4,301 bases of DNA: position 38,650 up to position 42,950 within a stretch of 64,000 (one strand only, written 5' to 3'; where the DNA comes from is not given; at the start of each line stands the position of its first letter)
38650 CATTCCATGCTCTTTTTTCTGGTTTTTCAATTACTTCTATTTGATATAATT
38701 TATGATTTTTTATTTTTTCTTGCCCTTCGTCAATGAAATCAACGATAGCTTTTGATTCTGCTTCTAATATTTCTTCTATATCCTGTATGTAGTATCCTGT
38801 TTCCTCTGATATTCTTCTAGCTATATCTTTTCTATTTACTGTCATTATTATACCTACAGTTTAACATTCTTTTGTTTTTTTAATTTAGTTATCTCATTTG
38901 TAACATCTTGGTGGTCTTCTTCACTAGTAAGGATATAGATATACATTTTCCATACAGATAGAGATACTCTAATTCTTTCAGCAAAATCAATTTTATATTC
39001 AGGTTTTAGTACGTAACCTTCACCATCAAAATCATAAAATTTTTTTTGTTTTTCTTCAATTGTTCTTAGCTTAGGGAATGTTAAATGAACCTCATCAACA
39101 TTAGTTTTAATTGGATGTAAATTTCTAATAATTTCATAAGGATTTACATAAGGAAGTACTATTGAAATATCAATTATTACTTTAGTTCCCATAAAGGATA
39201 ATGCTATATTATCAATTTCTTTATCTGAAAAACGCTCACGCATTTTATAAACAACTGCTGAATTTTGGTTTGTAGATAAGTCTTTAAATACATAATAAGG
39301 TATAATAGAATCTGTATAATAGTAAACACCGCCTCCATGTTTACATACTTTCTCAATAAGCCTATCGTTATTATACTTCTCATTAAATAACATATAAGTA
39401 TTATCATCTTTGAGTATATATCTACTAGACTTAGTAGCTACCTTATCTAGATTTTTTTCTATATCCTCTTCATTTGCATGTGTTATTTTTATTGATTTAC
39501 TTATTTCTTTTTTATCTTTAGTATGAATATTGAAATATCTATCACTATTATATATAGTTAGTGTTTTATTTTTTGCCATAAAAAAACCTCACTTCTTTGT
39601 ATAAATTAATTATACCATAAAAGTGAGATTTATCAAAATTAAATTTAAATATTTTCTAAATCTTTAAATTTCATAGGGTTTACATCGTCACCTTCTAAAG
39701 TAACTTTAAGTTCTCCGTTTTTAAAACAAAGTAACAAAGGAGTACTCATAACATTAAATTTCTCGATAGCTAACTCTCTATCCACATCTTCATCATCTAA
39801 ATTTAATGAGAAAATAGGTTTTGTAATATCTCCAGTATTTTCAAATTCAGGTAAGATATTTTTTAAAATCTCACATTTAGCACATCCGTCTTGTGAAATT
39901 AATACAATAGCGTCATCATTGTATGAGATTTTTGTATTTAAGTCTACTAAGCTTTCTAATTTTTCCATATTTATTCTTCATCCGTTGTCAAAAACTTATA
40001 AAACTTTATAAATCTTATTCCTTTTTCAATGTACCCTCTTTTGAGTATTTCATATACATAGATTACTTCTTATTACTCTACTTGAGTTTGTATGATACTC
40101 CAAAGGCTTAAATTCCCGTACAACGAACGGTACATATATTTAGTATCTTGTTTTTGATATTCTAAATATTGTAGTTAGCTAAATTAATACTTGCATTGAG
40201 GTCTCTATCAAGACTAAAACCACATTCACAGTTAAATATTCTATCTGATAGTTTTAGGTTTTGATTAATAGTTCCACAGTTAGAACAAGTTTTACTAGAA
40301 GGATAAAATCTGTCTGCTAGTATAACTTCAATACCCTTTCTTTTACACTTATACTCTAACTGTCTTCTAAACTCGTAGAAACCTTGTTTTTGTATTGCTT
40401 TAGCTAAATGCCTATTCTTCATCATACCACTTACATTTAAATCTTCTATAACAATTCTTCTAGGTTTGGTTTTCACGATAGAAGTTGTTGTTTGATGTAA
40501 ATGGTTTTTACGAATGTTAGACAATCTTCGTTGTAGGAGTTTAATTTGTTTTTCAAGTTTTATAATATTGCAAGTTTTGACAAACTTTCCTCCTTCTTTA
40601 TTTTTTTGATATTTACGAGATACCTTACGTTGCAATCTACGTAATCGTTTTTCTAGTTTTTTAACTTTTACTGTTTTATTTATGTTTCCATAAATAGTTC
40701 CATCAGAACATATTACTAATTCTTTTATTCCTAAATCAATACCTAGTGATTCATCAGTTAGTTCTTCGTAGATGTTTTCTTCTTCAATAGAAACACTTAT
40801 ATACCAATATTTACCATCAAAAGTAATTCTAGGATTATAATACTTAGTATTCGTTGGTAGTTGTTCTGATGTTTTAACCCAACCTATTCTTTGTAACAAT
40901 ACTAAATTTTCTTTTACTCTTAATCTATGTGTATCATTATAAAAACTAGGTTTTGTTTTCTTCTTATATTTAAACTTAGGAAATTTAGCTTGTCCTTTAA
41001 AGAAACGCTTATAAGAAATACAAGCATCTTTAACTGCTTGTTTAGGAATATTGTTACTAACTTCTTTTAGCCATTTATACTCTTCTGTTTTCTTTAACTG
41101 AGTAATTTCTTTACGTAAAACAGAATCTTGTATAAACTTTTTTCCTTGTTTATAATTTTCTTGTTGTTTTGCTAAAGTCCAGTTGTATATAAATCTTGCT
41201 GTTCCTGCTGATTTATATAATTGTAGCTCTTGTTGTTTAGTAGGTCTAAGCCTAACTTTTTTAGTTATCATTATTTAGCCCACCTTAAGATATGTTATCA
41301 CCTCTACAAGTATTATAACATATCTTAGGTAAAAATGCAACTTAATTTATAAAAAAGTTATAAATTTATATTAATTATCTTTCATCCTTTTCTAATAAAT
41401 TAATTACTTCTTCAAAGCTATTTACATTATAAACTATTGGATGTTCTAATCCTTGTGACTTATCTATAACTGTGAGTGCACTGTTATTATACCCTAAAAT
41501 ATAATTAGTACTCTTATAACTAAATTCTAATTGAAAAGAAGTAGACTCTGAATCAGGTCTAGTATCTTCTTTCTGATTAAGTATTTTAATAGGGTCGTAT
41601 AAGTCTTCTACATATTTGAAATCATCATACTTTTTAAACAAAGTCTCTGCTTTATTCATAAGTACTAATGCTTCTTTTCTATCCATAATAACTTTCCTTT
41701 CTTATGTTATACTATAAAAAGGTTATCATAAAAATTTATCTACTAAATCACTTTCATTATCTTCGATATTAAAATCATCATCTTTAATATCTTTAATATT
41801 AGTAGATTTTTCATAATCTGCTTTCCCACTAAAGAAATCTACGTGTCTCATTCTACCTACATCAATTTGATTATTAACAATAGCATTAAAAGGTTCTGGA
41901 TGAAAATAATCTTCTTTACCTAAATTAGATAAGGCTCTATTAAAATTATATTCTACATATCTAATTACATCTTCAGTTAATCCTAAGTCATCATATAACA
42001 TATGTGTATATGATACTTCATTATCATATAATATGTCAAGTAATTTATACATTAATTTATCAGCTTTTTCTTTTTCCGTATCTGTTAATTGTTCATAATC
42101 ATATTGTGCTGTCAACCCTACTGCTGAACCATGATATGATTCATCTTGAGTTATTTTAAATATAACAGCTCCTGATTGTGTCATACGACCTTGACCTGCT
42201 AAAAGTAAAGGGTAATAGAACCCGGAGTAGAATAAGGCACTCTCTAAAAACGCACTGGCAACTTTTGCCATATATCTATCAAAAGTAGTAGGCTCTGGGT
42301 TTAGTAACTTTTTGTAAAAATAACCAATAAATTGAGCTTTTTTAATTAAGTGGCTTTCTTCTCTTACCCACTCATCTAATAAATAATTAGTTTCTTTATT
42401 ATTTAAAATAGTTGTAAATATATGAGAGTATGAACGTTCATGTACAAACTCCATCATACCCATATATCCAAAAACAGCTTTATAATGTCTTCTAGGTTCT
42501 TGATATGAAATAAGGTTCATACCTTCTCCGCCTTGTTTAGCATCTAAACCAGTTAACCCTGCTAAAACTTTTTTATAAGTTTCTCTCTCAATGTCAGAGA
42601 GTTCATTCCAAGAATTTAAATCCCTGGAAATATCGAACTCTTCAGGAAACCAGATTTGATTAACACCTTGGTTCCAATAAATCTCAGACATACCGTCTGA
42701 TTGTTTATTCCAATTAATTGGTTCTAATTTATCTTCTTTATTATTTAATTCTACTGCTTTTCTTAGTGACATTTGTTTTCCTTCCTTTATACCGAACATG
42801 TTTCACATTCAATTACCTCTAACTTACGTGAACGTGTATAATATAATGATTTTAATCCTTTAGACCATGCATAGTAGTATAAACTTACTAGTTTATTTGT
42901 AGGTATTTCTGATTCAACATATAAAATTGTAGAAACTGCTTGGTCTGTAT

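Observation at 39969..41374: Intact TnpB (OMEGA-type RNA-guided nuclease) element inserted in the phage replication module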

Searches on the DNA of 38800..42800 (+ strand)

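Call 4: search_dna_similar(query=window:38800-42800:+, collection=phages, mode=near, max_rows=40)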
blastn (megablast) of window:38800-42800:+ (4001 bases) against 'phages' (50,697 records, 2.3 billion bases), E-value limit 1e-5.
Records with a match: 116; places in all: 144; records where one place covers at least 80% of the query: 5.
Best place of each record, by identity: >=99% 13; 95-99% 2; 80-90% 48; 60-80% 53.
By first word of the organism name: Staphylococcus 114; Silviavirus 1; Bacillus 1.
By host as written in the record: Staphylococcus aureus 34; Staphylococcus carnosus TM300 13; Staphylococcus sp. 11; - 11; Staphylococcus epidermidis 4; Staphylococcus aureus ATCC 25923 4; Staphylococcus aureus (phage propagation strain 47) 4; Staphylococcus xylosus M1997-2/10 3; and 27 more.
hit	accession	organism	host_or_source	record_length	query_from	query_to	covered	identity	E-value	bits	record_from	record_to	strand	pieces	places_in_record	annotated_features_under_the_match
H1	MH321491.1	Staphylococcus phage Twillingate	Staphylococcus epidermidis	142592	1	4001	100%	99.9%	0e+0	7361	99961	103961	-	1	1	transposase | ribonucleotide reductase small subunit | hypothetical protein (x2) | thioredoxin-like protein | terminator | and 3 other names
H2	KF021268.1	Staphylococcus phage phiIBB-SEP1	Staphylococcus epidermidis 9142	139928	1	4001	100%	99.8%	0e+0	7356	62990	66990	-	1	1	transposase | ribonucleotide reductase beta subunit | hypothetical protein (x2) | thioredoxin-like protein | DNA-binding protein | and 2 other names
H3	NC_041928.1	Staphylococcus phage phiIBB-SEP1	Staphylococcus epidermidis 9142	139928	1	4001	100%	99.8%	0e+0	7356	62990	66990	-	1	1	transposase | ribonucleotide reductase class Ia beta subunit | hypothetical protein (x2) | thioredoxin-like protein | DNA binding protein | and 2 other names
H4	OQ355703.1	Staphylococcus phage vB_SepM_BE25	Staphylococcus epidermidis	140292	1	4001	100%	99.8%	0e+0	7356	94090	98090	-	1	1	transposase | ribonucleoside diphosphate reductase small subunit | hypothetical protein (x3) | thioredoxin domain | DNA binding protein | and 1 other names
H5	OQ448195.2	Staphylococcus phage 110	Staphylococcus epidermidis COB-Sec2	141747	1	4001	100%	99.4%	0e+0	7256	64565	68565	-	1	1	transposase | ribonucleoside diphosphate reductase small subunit | hypothetical protein (x3) | RAGATH-18 | DNA binding protein | and 1 other names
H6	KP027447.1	Staphylococcus phage vB_SepM_ phiIPLA-C1C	Staphylococcus sp.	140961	1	4001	65%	99.6%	0e+0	4782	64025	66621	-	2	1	ribonucleotide reductase small subunit | hypothetical protein (x2) | thioredoxin-like protein | DNA binding protein | ribonucleotide reductase large subunit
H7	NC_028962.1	Staphylococcus phage vB_SepM_ phiIPLA-C1C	Staphylococcus sp.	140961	1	4001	65%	99.6%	0e+0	4782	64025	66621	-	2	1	ribonucleotide reductase class Ia beta subunit | hypothetical protein (x2) | thioredoxin-like protein | DNA binding protein | ribonucleotide reductase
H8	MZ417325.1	Staphylococcus phage PG-2021_23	Mammaliicoccus vitulinus C6867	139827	1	4001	65%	99.6%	0e+0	4777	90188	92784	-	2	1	record has no annotation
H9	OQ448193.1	Staphylococcus phage 80A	Staphylococcus epidermidis COB-Sec1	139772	1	4001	65%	99.6%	0e+0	4777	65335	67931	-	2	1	ribonucleotide reductase small subunit | hypothetical protein (x2) | thioredoxin-like protein | DNA binding protein | ribonucleoside-diphosphate reductase large subunit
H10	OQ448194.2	Staphylococcus phage 80B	Staphylococcus epidermidis COB-Sec1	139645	1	4001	65%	99.6%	0e+0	4777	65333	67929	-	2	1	ribonucleoside diphosphate reductase small subunit | hypothetical protein (x3) | DNA binding protein | ribonucleoside-diphosphate reductase large subunit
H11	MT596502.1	Staphylococcus phage vB_SepM_BE05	Staphylococcus epidermidis F12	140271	1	4001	65%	99.5%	0e+0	4771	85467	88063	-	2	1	ribonucleotide reductase small subunit | hypothetical protein (x2) | thioredoxin-like protein | DNA binding protein | ribonucleotide reductase A subunit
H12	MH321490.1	Staphylococcus phage Quidividi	Staphylococcus epidermidis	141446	1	4001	65%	99.3%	0e+0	4732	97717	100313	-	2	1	ribonucleotide reductase small subunit | hypothetical protein (x2) | thioredoxin-like protein | terminator | DNA binding protein | and 2 other names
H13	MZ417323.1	Staphylococcus phage PG-2021_1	Staphylococcus epidermidis NCC 100655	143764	1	4001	65%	99.0%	0e+0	4688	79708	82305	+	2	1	record has no annotation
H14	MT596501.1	Staphylococcus phage vB_SepM_BE04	Staphylococcus epidermidis F12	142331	1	4001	65%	98.7%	0e+0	4650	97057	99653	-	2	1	ribonucleoside-diphosphate reductase subunit beta | hypothetical protein (x2) | thioredoxin-like protein | DNA binding protein | ribonucleoside-diphosphate reductase 2 subunit alpha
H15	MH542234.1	Staphylococcus phage Terranova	Staphylococcus epidermidis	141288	1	4001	65%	98.5%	0e+0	4627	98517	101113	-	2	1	ribonucleotide reductase small subunit | hypothetical protein (x2) | thioredoxin-like protein | DNA-binding protein | ribonucleotide reductase large subunit | and 1 other names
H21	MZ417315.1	Staphylococcus phage PG-2021_10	Staphylococcus xylosus M1997-2/10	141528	1180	2477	32%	87.8%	0e+0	1513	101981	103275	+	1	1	record has no annotation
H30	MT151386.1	Staphylococcus phage Twort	Staphylococcus hyicus DSM-17421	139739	1183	2478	32%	86.9%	0e+0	1443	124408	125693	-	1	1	mobile element protein | hypothetical protein (x2)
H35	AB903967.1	Staphylococcus phage phiSA12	Staphylococcus aureus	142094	1183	2477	32%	86.4%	0e+0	1410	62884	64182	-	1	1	mobile element protein | hypothetical protein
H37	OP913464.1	Staphylococcus virus vB_SurM-PSU6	Staphylococcus ureilyticus ATCC49330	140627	1183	2477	32%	85.9%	0e+0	1376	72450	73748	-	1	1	transposase | MerR family transcriptional regulator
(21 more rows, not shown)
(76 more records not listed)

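Call 5: get_annotated_region(hit=H6, flank=500)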
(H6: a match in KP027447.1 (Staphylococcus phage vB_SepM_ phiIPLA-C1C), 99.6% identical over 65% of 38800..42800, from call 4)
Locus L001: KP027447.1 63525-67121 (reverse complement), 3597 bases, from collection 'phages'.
description: Staphylococcus phage phiIPLA-C1C, complete genome.
organism: Staphylococcus phage vB_SepM_ phiIPLA-C1C (NCBI taxid 1572704)
taxonomy: Viruses; Duplodnaviria; Heunggongvirae; Uroviricota; Caudoviricetes; Herelleviridae; Twortvirinae; Sepunavirus; Sepunavirus IPLAC1C
host: Staphylococcus sp.; source: -; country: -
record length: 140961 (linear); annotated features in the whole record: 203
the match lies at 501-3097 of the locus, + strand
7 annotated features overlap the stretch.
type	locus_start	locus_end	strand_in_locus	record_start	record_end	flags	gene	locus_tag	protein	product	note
CDS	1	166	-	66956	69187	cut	-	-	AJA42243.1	DNA polymerase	-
CDS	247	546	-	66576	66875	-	-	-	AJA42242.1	DNA binding protein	-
CDS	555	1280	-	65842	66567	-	-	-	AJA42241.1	hypothetical protein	-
CDS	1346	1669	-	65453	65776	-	-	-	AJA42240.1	thioredoxin-like protein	-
CDS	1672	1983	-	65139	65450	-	-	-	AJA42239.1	hypothetical protein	-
CDS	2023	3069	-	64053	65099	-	-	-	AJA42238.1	ribonucleotide reductase small subunit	-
CDS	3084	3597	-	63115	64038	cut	-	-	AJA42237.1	ribonucleotide reductase large subunit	-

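Call 6: get_annotated_region(hit=H5, flank=500)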
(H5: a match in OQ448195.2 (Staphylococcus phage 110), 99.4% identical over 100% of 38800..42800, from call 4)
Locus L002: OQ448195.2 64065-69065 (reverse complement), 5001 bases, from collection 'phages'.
description: Staphylococcus phage 110, complete genome.
organism: Staphylococcus phage 110 (NCBI taxid 3038194)
taxonomy: Viruses; Duplodnaviria; Heunggongvirae; Uroviricota; Caudoviricetes; Herelleviridae; Twortvirinae; Sepunavirus
host: Staphylococcus epidermidis COB-Sec2; source: -; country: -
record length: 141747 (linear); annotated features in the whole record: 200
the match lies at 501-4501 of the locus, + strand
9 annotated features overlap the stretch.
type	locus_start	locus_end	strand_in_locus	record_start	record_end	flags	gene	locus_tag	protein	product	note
CDS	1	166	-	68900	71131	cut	-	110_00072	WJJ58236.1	DNA polymerase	-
CDS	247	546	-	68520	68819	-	-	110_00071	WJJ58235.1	DNA binding protein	-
CDS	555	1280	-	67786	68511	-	-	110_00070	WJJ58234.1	hypothetical protein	-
CDS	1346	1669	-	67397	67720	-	-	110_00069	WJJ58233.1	hypothetical protein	-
misc_RNA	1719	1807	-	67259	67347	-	-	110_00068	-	RAGATH-18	-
CDS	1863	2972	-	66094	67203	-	-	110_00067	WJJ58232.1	transposase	-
CDS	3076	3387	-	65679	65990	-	-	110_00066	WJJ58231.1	hypothetical protein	-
CDS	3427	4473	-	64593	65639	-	-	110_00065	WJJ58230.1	ribonucleoside diphosphate reductase small subunit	-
CDS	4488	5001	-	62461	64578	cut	-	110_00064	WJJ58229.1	ribonucleoside-diphosphate reductase large subunit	-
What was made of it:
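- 40018..40106 (-): RAGATH-18 core (Rfam RF03064), with a 20-nt insertion in the apical loop. Annotated as RAGATH-18 in the phage 110 record (call 6).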

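Call 7: search_rna_families(source=window, start=39000, end=42000, threshold=evalue, max_evalue=1, show_alignments=3)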
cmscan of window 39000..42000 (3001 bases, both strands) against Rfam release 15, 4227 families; matches with E-value up to 1: 1.
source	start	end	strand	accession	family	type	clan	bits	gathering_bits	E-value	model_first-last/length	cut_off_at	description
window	40018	40106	-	RF03064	RAGATH-18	Gene; sRNA;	-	61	44.9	5.8e-11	1-71/71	no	RAGATH-18 RNA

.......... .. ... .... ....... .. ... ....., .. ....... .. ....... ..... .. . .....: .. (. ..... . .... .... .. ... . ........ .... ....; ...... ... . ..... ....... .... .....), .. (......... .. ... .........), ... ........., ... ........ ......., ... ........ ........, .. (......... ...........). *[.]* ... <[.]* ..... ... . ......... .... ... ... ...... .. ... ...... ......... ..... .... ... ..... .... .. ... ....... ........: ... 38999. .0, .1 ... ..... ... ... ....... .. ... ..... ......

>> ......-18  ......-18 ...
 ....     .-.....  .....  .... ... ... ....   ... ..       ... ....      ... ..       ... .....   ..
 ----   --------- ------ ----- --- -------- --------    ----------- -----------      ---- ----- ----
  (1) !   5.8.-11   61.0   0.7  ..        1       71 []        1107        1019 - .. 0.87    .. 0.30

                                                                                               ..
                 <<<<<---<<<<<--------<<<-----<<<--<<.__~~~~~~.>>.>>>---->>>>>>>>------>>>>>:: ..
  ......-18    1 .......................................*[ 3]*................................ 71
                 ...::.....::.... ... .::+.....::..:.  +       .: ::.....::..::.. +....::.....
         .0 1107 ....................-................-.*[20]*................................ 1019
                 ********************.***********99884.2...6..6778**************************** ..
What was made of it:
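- On TnpB (OMEGA RNA-guided nuclease): RAGATH-18 above the gathering score (call 7).
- Checked: It is nevertheless a structured RNA, RAGATH-18 at 61 bits against a gathering score of 44.9 (call 7).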

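Call 10: get_annotated_region(hit=H30, flank=1500)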
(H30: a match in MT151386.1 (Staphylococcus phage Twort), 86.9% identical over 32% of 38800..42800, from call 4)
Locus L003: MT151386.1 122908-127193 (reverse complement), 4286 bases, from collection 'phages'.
description: Staphylococcus phage Twort, complete genome.
organism: Staphylococcus phage Twort (NCBI taxid 2908167)
taxonomy: Viruses; Duplodnaviria; Heunggongvirae; Uroviricota; Caudoviricetes; Herelleviridae; Twortvirinae; Twortvirus; Twortvirus twort
host: Staphylococcus hyicus DSM-17421; source: -; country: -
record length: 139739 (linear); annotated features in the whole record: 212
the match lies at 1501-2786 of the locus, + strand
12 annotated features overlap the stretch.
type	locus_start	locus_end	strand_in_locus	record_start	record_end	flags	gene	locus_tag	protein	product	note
CDS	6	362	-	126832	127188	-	-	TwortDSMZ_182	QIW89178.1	hypothetical protein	gpORF182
CDS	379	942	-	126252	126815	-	-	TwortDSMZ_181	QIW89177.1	hypothetical protein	gpORF181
CDS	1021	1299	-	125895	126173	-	-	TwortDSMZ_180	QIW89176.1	hypothetical protein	Region of aa 9-81 similar to region of aa 16-87 of phage A5W gpORF153 (ACB89146; 27% identity); gpORF180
CDS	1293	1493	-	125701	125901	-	-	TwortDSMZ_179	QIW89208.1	putative membrane protein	gpORF179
CDS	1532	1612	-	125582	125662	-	-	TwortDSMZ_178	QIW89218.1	hypothetical protein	gpORF178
CDS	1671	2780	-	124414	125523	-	-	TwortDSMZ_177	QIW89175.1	mobile element protein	gpORF177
CDS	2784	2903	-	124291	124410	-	-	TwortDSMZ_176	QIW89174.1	hypothetical protein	gpORF176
CDS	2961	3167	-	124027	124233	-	-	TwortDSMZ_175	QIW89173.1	hypothetical protein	gpORF175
CDS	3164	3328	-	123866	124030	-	-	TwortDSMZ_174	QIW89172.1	hypothetical protein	Similar to phage A5W gpORF149 (ACB89142; 53% identity); gpORF174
CDS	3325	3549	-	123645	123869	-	-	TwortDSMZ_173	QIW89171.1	sliding clamp inhibitor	Region of aa 5-41 similar to region of aa 9-45 of phage A5W Sci (AHL83349; 49% identity); sliding clamp inhibitor, by ...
CDS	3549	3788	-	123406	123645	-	-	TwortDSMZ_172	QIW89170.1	hypothetical protein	gpORF172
CDS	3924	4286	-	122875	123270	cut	-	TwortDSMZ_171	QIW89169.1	putative membrane protein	Similar to phage A5W MbpH (ACB89136; 42% identity); hypothetical membrane protein MbpH; MbpH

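Call 11: get_annotated_region(hit=H35, flank=1500)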
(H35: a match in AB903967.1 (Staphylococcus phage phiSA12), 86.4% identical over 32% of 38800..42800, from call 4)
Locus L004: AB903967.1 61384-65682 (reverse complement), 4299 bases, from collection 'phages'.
description: Staphylococcus phage phiSA012 DNA, complete genome.
organism: Staphylococcus phage phiSA12 (NCBI taxid 1450142)
taxonomy: Viruses; Duplodnaviria; Heunggongvirae; Uroviricota; Caudoviricetes; Herelleviridae; Twortvirinae; Kayvirus; Kayvirus SA12
host: Staphylococcus aureus; source: -; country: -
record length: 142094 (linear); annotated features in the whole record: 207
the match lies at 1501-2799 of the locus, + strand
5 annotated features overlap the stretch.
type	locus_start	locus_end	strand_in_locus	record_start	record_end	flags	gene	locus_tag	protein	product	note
CDS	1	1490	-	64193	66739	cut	-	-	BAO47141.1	putative glycerophosphoryl diester phosphodiesterase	phiSA012_ORF94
CDS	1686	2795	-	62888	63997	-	-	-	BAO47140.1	mobile element protein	phiSA012_ORF93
CDS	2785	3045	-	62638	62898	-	-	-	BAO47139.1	hypothetical protein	phiSA012_ORF92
CDS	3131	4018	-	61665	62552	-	-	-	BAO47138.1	tail morphogenetic protein, putative peptideglycan hydrolase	phiSA012_ORF91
CDS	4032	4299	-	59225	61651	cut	-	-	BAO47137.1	tail morphogenetic protein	phiSA012_ORF90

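Call 12: get_annotated_region(hit=H37, flank=1500)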
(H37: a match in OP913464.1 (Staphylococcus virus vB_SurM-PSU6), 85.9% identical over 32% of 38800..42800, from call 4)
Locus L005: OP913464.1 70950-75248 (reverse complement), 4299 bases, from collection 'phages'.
description: Staphylococcus virus vB_SurM-PSU6, complete genome.
organism: Staphylococcus virus vB_SurM-PSU6 (NCBI taxid 3003797)
taxonomy: Viruses; Duplodnaviria; Heunggongvirae; Uroviricota; Caudoviricetes; Herelleviridae; Twortvirinae
host: Staphylococcus ureilyticus ATCC49330; source: sewage; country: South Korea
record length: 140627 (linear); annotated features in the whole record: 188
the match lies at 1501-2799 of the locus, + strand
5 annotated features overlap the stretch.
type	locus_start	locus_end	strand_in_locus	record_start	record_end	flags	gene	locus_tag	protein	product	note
CDS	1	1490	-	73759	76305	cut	-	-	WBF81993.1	glycerophosphoryl diester phosphodiesterase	-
CDS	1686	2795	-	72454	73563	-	-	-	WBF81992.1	transposase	-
CDS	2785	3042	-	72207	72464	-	-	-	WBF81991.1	MerR family transcriptional regulator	-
CDS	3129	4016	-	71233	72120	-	-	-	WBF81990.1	protease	-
CDS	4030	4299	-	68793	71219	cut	-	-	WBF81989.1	CHAP domain-containing protein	-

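Call 13: get_annotated_region(hit=H21, flank=1500)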
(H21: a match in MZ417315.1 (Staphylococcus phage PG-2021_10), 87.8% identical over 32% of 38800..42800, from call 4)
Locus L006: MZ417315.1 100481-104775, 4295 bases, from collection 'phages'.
description: UNVERIFIED: Staphylococcus phage PG-2021_10, complete genome.
organism: Staphylococcus phage PG-2021_10 (NCBI taxid 2815611)
taxonomy: Viruses; Duplodnaviria; Heunggongvirae; Uroviricota; Caudoviricetes; Herelleviridae; Twortvirinae
host: Staphylococcus xylosus M1997-2/10; source: WWTP; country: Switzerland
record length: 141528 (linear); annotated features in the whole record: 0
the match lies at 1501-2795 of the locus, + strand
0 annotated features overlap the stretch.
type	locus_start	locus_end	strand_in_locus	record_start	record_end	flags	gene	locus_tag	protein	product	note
